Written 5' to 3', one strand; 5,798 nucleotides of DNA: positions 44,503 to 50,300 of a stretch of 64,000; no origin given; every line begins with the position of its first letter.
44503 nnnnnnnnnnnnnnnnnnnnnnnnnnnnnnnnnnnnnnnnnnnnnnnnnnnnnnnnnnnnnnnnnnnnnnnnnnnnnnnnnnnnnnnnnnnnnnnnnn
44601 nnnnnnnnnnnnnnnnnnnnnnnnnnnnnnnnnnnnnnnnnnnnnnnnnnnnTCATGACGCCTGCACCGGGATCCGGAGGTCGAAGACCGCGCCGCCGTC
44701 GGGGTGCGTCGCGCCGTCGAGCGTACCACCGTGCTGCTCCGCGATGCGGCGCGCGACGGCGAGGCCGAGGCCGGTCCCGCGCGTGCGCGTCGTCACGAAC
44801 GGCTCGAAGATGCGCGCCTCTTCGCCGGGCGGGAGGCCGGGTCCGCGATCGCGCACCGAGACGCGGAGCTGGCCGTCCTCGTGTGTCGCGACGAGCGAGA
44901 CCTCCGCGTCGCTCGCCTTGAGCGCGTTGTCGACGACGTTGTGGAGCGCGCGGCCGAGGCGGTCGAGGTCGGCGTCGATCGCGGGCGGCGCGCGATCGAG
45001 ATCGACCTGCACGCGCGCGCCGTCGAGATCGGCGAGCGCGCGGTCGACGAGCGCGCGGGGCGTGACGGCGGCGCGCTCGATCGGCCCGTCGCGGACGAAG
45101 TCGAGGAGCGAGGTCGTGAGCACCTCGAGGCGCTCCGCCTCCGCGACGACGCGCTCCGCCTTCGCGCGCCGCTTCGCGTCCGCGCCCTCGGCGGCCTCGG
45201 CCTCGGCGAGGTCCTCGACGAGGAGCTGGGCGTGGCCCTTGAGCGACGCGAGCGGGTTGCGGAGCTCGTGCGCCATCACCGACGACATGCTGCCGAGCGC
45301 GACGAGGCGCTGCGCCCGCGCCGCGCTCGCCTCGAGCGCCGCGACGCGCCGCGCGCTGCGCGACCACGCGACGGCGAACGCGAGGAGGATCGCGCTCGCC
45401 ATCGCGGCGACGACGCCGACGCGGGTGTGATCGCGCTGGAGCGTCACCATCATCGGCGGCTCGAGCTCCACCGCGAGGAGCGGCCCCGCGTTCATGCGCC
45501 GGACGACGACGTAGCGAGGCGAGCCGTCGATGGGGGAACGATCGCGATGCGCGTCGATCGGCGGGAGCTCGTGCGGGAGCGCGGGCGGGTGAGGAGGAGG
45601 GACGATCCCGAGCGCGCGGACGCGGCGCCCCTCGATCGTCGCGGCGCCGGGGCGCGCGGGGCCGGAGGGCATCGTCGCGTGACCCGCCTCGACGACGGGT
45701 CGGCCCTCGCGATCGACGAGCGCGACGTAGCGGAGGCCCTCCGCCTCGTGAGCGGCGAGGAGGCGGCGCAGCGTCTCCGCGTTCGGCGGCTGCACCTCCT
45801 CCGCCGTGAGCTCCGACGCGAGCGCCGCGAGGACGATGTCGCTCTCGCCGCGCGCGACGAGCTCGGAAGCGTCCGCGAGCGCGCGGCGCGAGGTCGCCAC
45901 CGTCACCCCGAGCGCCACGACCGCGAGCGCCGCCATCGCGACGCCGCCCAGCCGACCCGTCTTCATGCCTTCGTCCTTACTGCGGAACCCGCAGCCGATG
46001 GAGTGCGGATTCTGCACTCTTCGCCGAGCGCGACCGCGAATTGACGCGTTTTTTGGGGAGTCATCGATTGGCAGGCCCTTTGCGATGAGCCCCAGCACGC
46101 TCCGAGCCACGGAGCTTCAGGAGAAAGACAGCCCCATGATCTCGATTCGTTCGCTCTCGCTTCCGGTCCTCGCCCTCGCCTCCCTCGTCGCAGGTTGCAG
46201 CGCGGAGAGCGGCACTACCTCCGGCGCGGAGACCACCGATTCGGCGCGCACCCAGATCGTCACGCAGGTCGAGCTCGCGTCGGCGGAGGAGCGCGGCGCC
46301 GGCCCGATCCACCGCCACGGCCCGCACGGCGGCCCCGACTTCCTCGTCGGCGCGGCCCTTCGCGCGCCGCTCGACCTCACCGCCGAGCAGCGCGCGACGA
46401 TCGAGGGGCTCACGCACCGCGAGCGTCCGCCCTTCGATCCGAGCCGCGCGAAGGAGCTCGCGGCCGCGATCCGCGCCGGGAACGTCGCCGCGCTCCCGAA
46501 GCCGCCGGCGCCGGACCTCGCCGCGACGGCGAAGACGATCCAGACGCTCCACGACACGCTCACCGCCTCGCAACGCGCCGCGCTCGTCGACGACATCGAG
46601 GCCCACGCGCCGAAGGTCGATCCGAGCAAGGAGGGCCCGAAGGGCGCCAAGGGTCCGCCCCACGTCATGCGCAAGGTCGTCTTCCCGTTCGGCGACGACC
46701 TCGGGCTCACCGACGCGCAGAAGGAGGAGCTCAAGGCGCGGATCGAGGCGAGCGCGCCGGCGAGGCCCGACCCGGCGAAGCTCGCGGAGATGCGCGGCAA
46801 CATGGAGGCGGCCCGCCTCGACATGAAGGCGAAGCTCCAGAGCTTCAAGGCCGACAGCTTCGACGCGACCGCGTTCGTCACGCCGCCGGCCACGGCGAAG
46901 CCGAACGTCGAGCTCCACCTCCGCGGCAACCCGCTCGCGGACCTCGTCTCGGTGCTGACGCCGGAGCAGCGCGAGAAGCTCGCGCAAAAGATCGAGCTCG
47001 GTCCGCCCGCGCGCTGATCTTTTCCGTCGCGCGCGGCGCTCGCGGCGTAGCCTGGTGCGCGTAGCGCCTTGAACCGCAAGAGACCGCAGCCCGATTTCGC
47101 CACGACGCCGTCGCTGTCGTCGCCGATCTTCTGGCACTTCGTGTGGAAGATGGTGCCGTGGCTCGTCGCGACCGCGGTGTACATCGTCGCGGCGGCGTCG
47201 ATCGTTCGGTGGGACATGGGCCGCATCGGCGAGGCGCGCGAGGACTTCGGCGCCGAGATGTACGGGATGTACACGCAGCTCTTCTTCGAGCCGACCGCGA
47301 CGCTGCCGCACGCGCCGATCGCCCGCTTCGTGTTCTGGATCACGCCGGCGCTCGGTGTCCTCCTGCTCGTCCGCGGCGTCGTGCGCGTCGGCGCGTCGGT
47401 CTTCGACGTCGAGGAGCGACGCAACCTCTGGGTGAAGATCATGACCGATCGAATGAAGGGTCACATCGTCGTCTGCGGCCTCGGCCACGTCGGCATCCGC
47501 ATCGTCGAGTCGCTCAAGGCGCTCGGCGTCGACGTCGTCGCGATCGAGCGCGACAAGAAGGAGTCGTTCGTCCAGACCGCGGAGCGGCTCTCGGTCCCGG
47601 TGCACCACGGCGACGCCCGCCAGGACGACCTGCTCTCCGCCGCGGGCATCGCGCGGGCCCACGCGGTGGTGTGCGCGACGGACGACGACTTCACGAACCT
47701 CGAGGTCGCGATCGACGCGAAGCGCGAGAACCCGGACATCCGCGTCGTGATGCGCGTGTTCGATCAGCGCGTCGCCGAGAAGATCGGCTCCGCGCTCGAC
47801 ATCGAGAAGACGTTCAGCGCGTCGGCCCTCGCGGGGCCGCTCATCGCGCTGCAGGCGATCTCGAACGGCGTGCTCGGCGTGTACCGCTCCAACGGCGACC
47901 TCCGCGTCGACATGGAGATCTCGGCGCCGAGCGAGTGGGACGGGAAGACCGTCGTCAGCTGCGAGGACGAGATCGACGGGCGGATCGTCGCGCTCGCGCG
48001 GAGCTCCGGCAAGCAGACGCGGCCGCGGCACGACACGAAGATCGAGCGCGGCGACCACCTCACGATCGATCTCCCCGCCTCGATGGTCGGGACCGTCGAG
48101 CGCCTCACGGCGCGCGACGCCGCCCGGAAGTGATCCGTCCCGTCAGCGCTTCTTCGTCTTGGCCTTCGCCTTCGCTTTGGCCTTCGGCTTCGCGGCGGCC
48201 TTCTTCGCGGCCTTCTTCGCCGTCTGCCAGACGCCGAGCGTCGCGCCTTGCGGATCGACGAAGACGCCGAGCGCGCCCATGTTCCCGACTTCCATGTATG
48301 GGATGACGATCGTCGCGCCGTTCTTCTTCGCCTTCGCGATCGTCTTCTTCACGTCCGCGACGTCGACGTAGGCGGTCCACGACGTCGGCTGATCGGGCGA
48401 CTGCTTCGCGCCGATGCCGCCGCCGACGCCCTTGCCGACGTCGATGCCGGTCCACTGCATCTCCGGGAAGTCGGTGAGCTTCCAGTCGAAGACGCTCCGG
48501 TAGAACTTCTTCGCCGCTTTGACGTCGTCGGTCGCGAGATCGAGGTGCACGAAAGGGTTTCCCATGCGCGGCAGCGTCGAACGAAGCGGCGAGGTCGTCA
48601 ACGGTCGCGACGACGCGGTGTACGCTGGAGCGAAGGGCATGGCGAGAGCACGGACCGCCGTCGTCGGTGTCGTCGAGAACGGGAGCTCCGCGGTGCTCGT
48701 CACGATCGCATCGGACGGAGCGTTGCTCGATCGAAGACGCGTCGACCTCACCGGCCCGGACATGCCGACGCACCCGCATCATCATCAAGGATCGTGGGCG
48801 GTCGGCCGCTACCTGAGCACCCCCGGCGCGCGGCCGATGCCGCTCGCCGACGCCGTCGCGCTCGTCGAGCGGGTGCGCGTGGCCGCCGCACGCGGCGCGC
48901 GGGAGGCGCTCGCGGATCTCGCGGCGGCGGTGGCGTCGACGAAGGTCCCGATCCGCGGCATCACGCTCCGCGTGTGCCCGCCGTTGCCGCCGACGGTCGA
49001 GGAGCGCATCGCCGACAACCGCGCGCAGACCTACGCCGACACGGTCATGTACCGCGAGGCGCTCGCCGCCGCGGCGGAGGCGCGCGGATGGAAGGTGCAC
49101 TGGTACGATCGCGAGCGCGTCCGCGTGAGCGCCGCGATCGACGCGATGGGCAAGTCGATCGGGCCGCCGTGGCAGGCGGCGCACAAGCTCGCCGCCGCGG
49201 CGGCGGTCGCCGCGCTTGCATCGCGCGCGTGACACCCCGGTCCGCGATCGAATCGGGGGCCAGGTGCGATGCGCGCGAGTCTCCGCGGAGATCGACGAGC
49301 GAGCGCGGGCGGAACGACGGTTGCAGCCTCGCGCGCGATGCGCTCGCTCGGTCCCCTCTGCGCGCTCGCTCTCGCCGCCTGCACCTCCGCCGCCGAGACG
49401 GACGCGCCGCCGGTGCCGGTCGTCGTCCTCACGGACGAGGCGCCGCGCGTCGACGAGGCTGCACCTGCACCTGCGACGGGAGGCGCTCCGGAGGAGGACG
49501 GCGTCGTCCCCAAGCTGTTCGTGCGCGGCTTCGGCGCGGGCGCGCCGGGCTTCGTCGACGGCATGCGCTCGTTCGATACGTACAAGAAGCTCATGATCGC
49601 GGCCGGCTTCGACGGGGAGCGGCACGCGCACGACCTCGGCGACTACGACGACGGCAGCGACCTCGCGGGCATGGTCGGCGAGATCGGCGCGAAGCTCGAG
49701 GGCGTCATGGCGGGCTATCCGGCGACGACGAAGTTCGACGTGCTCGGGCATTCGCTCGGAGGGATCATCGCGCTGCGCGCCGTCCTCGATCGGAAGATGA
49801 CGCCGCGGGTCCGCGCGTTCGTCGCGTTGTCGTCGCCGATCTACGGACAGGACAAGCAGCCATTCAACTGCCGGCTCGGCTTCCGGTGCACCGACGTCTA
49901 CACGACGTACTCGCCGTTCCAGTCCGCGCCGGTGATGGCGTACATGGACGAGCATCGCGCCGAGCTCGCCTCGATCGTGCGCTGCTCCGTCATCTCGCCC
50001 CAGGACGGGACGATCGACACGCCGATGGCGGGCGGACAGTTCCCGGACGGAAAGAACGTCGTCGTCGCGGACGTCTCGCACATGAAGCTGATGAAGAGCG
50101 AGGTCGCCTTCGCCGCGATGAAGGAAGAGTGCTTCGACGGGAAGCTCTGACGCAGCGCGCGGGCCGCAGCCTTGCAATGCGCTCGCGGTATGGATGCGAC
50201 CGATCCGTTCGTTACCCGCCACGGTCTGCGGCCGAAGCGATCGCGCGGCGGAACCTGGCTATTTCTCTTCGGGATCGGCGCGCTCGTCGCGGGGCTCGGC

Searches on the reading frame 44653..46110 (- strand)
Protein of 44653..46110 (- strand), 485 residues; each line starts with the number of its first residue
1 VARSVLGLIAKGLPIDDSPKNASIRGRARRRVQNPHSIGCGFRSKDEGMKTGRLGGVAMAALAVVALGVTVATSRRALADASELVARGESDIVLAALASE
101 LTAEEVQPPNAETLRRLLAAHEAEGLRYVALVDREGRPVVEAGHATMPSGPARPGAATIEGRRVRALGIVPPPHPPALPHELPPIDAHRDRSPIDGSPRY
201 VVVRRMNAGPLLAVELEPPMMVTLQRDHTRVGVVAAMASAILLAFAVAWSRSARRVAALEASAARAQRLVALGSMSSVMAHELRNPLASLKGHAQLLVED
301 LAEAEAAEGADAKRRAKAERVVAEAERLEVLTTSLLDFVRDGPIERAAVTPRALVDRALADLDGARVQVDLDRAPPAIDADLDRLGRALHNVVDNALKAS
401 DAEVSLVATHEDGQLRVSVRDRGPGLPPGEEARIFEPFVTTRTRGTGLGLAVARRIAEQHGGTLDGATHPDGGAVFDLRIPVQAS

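Call 57: search_protein_families(library=pfam, proteins=[window:44653-46110:-], max_evalue=0.001)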
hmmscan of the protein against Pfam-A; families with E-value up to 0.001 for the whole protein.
window:44653-46110:- (485 aa): 2 families
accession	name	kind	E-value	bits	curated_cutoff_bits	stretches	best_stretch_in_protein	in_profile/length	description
PF02518.31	HATPase_c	-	3.5e-25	89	26.4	1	381-483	2-110/111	Histidine kinase-, DNA gyrase B-, and HSP90-like ATPase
PF00512.31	HisKA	-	7e-12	45.7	26.9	1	272-340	2-62/66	His Kinase A (phospho-acceptor) domain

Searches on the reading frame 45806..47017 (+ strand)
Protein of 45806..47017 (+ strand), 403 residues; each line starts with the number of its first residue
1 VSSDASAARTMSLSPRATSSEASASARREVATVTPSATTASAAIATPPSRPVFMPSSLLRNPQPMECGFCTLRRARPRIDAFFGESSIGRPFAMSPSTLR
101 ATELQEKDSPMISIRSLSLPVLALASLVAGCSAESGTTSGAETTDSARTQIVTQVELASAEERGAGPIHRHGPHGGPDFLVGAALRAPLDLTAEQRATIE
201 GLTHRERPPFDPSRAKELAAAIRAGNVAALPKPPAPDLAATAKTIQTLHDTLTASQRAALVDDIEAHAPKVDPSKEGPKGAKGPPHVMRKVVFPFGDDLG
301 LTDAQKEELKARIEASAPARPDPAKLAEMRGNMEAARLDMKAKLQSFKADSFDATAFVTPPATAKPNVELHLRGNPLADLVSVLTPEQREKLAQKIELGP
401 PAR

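Call 57: search_protein_families(library=pfam, proteins=[window:45806-47017:+], max_evalue=0.001)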
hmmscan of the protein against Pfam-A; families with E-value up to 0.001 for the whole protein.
window:45806-47017:+ (403 aa): 1 family
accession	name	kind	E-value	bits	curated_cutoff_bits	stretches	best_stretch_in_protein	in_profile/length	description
PF07813.17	LTXXQ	-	3.1e-07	31.5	24.3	1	298-394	12-98/100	LTXXQ motif family protein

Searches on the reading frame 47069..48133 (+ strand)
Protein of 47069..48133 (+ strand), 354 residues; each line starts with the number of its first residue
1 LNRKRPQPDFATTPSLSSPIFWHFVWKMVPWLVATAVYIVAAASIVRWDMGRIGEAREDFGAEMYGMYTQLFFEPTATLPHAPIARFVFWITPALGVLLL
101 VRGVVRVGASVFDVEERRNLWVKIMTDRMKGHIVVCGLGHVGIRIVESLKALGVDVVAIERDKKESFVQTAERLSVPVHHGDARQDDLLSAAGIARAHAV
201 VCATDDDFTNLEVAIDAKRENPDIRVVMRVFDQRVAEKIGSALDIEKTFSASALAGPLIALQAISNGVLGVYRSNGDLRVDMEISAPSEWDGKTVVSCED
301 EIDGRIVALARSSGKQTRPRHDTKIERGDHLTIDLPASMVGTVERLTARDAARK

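Call 57: search_protein_families(library=pfam, proteins=[window:47069-48133:+], max_evalue=0.001)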
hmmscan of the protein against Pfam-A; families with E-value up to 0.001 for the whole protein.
window:47069-48133:+ (354 aa): 5 families
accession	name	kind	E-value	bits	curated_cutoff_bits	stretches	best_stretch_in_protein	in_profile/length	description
PF02254.24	TrkA_N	-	4.8e-23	82.1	23.8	1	133-240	1-106/116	TrkA-N domain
PF02080.26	TrkA_C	-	2.7e-08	34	27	1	282-346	4-69/71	TrkA-C domain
PF13241.12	NAD_binding_7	-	4.8e-06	27.5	22.1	1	129-220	6-85/104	Putative NAD(P)-binding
PF05368.20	NmrA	-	0.00021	21.4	27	1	133-215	5-86/298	NmrA-like family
PF21799.2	MurD-like_N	-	0.00089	19.9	27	0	132-194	2-63/88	Mur ligase MurD-like, N-terminal domain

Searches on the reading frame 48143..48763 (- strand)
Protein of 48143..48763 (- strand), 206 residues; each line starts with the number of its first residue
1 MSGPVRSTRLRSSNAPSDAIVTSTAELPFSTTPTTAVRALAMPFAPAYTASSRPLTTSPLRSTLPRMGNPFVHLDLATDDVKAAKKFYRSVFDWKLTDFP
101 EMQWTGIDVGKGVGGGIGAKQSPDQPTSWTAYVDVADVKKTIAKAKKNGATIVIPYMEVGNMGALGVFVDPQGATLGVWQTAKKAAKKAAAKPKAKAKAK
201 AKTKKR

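Call 57: search_protein_families(library=pfam, proteins=[window:48143-48763:-], max_evalue=0.001)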
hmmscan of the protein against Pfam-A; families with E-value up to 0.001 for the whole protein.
window:48143-48763:- (206 aa): 3 families
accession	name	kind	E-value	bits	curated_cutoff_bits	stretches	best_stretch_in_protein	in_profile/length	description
PF00903.31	Glyoxalase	-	2e-09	38.3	20.6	1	72-176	3-119/121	Glyoxalase/Bleomycin resistance protein/Dioxygenase superfamily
PF22677.2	Ble-like_N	-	2.8e-07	30.6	24.5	1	71-110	2-41/41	Bleomycin resistance protein-like N-terminal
PF18029.7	Glyoxalase_6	-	0.00028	21.9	23.6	1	75-175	5-102/106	Glyoxalase-like domain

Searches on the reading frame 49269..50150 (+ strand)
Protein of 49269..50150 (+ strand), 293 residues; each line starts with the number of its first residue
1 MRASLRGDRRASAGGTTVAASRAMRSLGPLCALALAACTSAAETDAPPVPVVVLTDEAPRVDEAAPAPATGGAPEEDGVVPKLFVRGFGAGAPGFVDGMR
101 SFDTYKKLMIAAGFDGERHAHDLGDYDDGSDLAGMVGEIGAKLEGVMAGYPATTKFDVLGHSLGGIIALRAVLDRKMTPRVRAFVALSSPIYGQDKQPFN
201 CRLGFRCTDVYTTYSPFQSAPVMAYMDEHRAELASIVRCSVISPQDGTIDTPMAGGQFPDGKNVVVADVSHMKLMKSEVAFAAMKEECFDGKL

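Call 24: search_protein_families(library=pfam, proteins=[window:49269-50150:+], max_evalue=0.01)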
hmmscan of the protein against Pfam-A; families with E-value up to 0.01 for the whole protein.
window:49269-50150:+ (293 aa): 6 families
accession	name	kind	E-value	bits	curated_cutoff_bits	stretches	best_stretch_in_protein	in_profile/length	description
PF02089.21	Palm_thioest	-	9e-07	29.3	26.8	1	122-214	37-138/254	Palmitoyl protein thioesterase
PF07819.20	PGAP1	-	3e-05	24.3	24.3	1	150-193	87-131/233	PGAP1-like alpha/beta domain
PF12697.13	Abhydrolase_6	-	8.9e-05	23.7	26.3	1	113-199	37-94/217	Alpha/beta hydrolase family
PF12146.15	Hydrolase_4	-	0.00052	19.8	27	1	143-197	66-116/239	Serine aminopeptidase, S33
PF00561.26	Abhydrolase_1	-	0.00076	19.6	25.8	1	155-189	70-102/245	alpha/beta hydrolase fold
PF05057.20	DUF676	-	0.0015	18.5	20.3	1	150-194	73-128/217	Putative serine esterase (DUF676)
